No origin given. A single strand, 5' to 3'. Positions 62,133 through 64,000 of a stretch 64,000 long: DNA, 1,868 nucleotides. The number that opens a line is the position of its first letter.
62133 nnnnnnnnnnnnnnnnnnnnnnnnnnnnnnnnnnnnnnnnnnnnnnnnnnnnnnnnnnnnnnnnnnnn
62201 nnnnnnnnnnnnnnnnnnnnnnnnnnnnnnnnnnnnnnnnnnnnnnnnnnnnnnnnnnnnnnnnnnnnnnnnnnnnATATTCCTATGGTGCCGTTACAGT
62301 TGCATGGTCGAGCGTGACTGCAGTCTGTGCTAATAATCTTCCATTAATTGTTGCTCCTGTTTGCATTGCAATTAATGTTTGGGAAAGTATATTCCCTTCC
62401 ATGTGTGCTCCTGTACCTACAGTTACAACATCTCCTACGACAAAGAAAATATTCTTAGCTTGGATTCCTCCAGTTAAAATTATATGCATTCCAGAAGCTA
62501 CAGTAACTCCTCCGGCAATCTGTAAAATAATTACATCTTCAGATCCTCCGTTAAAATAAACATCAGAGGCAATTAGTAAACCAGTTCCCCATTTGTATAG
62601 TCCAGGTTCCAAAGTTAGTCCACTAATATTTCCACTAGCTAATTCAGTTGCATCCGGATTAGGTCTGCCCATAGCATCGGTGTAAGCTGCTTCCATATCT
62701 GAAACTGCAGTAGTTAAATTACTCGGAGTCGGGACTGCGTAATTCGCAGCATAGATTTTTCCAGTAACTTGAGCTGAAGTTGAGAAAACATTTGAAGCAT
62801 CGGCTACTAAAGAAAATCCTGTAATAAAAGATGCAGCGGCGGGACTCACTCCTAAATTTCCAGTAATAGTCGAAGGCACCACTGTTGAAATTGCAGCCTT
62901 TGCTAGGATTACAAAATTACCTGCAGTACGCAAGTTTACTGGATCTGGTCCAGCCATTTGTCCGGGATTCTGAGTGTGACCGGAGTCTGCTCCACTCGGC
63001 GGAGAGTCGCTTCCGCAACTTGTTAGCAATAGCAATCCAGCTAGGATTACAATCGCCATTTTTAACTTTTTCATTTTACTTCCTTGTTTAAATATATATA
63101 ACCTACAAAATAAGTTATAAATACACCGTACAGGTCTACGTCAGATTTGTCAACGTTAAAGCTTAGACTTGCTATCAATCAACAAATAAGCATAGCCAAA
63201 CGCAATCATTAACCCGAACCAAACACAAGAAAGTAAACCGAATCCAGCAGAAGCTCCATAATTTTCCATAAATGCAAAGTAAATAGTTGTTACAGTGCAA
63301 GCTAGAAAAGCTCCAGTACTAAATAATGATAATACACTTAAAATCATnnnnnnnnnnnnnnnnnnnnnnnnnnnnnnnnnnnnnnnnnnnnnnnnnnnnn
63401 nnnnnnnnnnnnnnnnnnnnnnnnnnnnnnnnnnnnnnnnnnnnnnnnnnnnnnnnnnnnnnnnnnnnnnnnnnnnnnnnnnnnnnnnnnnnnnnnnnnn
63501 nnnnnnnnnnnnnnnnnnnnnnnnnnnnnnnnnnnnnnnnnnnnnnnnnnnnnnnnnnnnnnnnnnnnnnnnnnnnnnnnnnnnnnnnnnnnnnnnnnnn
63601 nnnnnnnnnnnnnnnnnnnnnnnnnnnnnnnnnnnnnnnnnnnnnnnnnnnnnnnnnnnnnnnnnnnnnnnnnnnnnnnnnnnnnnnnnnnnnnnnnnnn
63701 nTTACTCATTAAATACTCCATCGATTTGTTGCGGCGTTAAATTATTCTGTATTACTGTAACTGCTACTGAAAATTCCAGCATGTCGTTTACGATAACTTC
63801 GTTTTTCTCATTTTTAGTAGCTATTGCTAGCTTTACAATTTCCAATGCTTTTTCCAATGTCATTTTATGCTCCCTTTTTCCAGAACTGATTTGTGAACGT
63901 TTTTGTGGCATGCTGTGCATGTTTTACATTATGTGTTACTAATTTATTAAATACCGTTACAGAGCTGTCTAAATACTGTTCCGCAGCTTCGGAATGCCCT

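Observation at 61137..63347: Unusual candidate lysis/surface cluster: C1 papain-like peptidase + DUF3494 ice-binding-like lipoprotein + small 2-TM protein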

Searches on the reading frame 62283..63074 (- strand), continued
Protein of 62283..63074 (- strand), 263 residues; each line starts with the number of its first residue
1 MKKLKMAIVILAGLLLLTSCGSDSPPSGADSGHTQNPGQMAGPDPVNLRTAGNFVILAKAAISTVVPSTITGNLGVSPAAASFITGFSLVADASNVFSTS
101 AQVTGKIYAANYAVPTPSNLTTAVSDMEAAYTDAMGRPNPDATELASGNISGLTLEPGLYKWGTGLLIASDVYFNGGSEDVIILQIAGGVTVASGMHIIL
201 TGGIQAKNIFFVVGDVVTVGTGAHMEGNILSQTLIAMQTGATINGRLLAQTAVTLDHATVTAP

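Call 84: find_encoding_contigs(protein=P0129, flank=7000, max_places=2)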
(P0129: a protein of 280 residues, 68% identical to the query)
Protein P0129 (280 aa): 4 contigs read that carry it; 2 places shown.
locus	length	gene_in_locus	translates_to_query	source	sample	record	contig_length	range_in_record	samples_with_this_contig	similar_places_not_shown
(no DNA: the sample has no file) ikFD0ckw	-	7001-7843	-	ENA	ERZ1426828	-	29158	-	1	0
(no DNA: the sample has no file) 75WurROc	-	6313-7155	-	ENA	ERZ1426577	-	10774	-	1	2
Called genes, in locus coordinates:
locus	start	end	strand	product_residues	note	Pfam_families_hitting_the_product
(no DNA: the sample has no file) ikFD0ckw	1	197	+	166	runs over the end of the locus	-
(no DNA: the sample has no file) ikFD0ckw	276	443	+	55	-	-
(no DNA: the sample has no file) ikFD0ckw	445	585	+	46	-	-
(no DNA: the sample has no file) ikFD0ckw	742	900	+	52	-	-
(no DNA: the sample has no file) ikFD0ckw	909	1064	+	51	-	-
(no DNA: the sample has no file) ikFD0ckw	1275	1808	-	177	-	-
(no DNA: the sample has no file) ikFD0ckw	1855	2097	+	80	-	-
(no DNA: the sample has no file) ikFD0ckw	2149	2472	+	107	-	-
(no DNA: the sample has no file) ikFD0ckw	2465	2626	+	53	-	-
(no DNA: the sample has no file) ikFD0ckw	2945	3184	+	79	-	-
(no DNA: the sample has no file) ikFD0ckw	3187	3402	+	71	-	-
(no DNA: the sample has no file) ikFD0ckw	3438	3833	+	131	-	-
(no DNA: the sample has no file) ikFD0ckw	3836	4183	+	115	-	-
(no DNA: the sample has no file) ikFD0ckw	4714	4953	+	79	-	-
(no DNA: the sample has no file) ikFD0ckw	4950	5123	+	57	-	-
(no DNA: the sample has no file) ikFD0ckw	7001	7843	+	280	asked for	PF11999:Ice_binding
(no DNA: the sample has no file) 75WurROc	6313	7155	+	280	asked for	PF11999:Ice_binding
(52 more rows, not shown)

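Call 92: find_encoding_contigs(protein=P0141, flank=8000, max_places=2)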
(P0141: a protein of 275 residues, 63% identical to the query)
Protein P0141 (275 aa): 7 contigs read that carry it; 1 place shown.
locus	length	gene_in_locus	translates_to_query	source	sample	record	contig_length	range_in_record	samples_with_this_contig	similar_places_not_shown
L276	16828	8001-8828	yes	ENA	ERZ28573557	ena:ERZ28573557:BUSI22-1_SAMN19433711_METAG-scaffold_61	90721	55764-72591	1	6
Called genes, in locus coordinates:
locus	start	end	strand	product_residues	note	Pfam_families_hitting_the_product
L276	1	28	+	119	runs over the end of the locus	-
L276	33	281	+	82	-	-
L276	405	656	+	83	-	-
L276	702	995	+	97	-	-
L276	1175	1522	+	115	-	-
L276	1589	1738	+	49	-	-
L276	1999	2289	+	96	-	-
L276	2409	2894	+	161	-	-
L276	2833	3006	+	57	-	-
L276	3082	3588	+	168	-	PF12802:MarR_2 (weak), PF13412:HTH_24 (weak)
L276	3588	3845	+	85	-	-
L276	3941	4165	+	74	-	PF07879:PHB_acc_N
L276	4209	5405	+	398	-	PF07728:AAA_5 (faint)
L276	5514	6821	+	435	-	PF13203:DUF2201_N, PF09967:DUF2201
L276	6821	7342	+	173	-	PF07463:NUMOD4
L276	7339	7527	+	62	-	-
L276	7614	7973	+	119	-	PF01464:SLT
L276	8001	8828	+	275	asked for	PF11999:Ice_binding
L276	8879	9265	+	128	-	-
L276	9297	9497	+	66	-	-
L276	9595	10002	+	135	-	-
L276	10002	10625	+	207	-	-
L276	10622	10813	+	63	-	-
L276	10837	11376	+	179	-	PF00574:CLP_protease, PF25145:NfeD1b_N (weak)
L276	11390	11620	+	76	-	-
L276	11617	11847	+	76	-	-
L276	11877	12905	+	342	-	PF12705:PDDEXK_1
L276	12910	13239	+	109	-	-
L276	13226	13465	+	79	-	-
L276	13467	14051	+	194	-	PF04404:ERF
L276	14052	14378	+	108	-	-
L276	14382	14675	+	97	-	-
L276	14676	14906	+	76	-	-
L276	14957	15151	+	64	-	-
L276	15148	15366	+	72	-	-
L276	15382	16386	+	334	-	PF13481:AAA_25, PF03796:DnaB_C (faint)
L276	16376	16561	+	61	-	-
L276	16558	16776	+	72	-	-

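Call 98: search_protein_families(library=pfam, alignment_id=A7, max_evalue=0.001)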
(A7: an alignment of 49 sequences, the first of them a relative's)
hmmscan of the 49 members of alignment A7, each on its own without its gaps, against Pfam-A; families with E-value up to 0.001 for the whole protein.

A. member 1, L170:3737-4780:+ (348 aa): 1 family
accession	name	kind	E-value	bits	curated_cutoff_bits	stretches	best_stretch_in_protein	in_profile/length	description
PF00691.25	OmpA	-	2.8e-19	69.7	27.2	1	239-333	2-98/98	OmpA family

B. families by the number of members that match (of 49 scanned): 24 families
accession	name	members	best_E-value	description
PF13455.12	MUG113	2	2e-12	Meiotically up-regulated gene 113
PF10544.15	T5orf172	2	2.5e-11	T5orf172 domain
PF06381.16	Phage_portal_3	1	2.7e-110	Phage portal protein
PF03592.21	Terminase_2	1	7.2e-42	Terminase small subunit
PF02945.21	Endonuclease_7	1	7e-23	Recombination endonuclease VII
PF00691.25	OmpA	1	2.8e-19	OmpA family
PF04402.19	SIMPL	1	2.2e-17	Protein of unknown function (DUF541)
PF01464.25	SLT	1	1.1e-15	Transglycosylase SLT domain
PF04233.19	Phage_Mu_F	1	1.2e-15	Phage Mu protein F like protein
PF01391.23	Collagen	1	2e-15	Collagen triple helix repeat (20 copies)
PF25787.1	HTH_SB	1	4.7e-12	Sleeping Beauty transposase HTH domain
PF21817.3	CapR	1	5.5e-09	CapR homology domain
PF13936.12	HTH_38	1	5.8e-08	Helix-turn-helix domain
PF14311.12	DUF4379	1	1.1e-07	Probable Treble clef zinc finger domain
PF08281.18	Sigma70_r4_2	1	2.5e-07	Sigma-70, region 4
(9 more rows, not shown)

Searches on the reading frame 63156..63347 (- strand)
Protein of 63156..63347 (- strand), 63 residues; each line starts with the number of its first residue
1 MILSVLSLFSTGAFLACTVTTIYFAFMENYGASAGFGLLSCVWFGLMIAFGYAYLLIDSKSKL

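Call 3: search_protein_families(library=pfam, proteins=[window:63156-63347:-], max_evalue=0.01)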
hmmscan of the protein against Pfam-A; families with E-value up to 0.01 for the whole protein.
window:63156-63347:- (63 aa): 0 families

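Call 4: search_protein_families(library=phrogs, proteins=[window:63156-63347:-], max_evalue=0.01)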
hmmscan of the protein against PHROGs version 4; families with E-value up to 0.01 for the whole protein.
window:63156-63347:- (63 aa): 0 families

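Call 62: search_protein_families(library=padloc, proteins=[window:63159-63347:-], max_evalue=0.01)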
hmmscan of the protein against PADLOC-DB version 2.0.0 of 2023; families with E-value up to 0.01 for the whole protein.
window:63159-63347:- (63 aa): 0 families

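Call 63: search_protein_families(library=ncbifam, proteins=[window:63159-63347:-], max_evalue=0.01)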
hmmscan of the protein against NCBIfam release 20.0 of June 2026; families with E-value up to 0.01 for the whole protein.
window:63159-63347:- (63 aa): 0 families

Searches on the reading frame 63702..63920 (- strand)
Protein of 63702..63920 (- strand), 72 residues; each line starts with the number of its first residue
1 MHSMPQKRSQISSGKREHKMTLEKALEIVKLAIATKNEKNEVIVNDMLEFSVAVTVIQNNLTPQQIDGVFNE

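Call 18: find_encoding_contigs(protein=window:63702-63920:-, flank=10000, max_places=3)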
Protein window:63702-63920:- (72 aa): 1 contig read that carries it; 1 place shown.
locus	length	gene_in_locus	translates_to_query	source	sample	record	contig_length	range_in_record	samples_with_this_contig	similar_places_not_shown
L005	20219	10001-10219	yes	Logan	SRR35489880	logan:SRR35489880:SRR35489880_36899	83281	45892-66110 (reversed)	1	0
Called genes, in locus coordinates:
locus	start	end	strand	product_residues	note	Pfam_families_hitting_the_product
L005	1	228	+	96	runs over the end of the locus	-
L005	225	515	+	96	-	-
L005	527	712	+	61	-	-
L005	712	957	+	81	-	-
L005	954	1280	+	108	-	-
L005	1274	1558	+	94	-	-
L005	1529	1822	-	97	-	-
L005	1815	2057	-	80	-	-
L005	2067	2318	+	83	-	-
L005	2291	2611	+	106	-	-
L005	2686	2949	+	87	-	-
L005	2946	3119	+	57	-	-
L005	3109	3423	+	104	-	-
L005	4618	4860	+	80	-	-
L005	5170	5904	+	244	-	PF06067:DUF932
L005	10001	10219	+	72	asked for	-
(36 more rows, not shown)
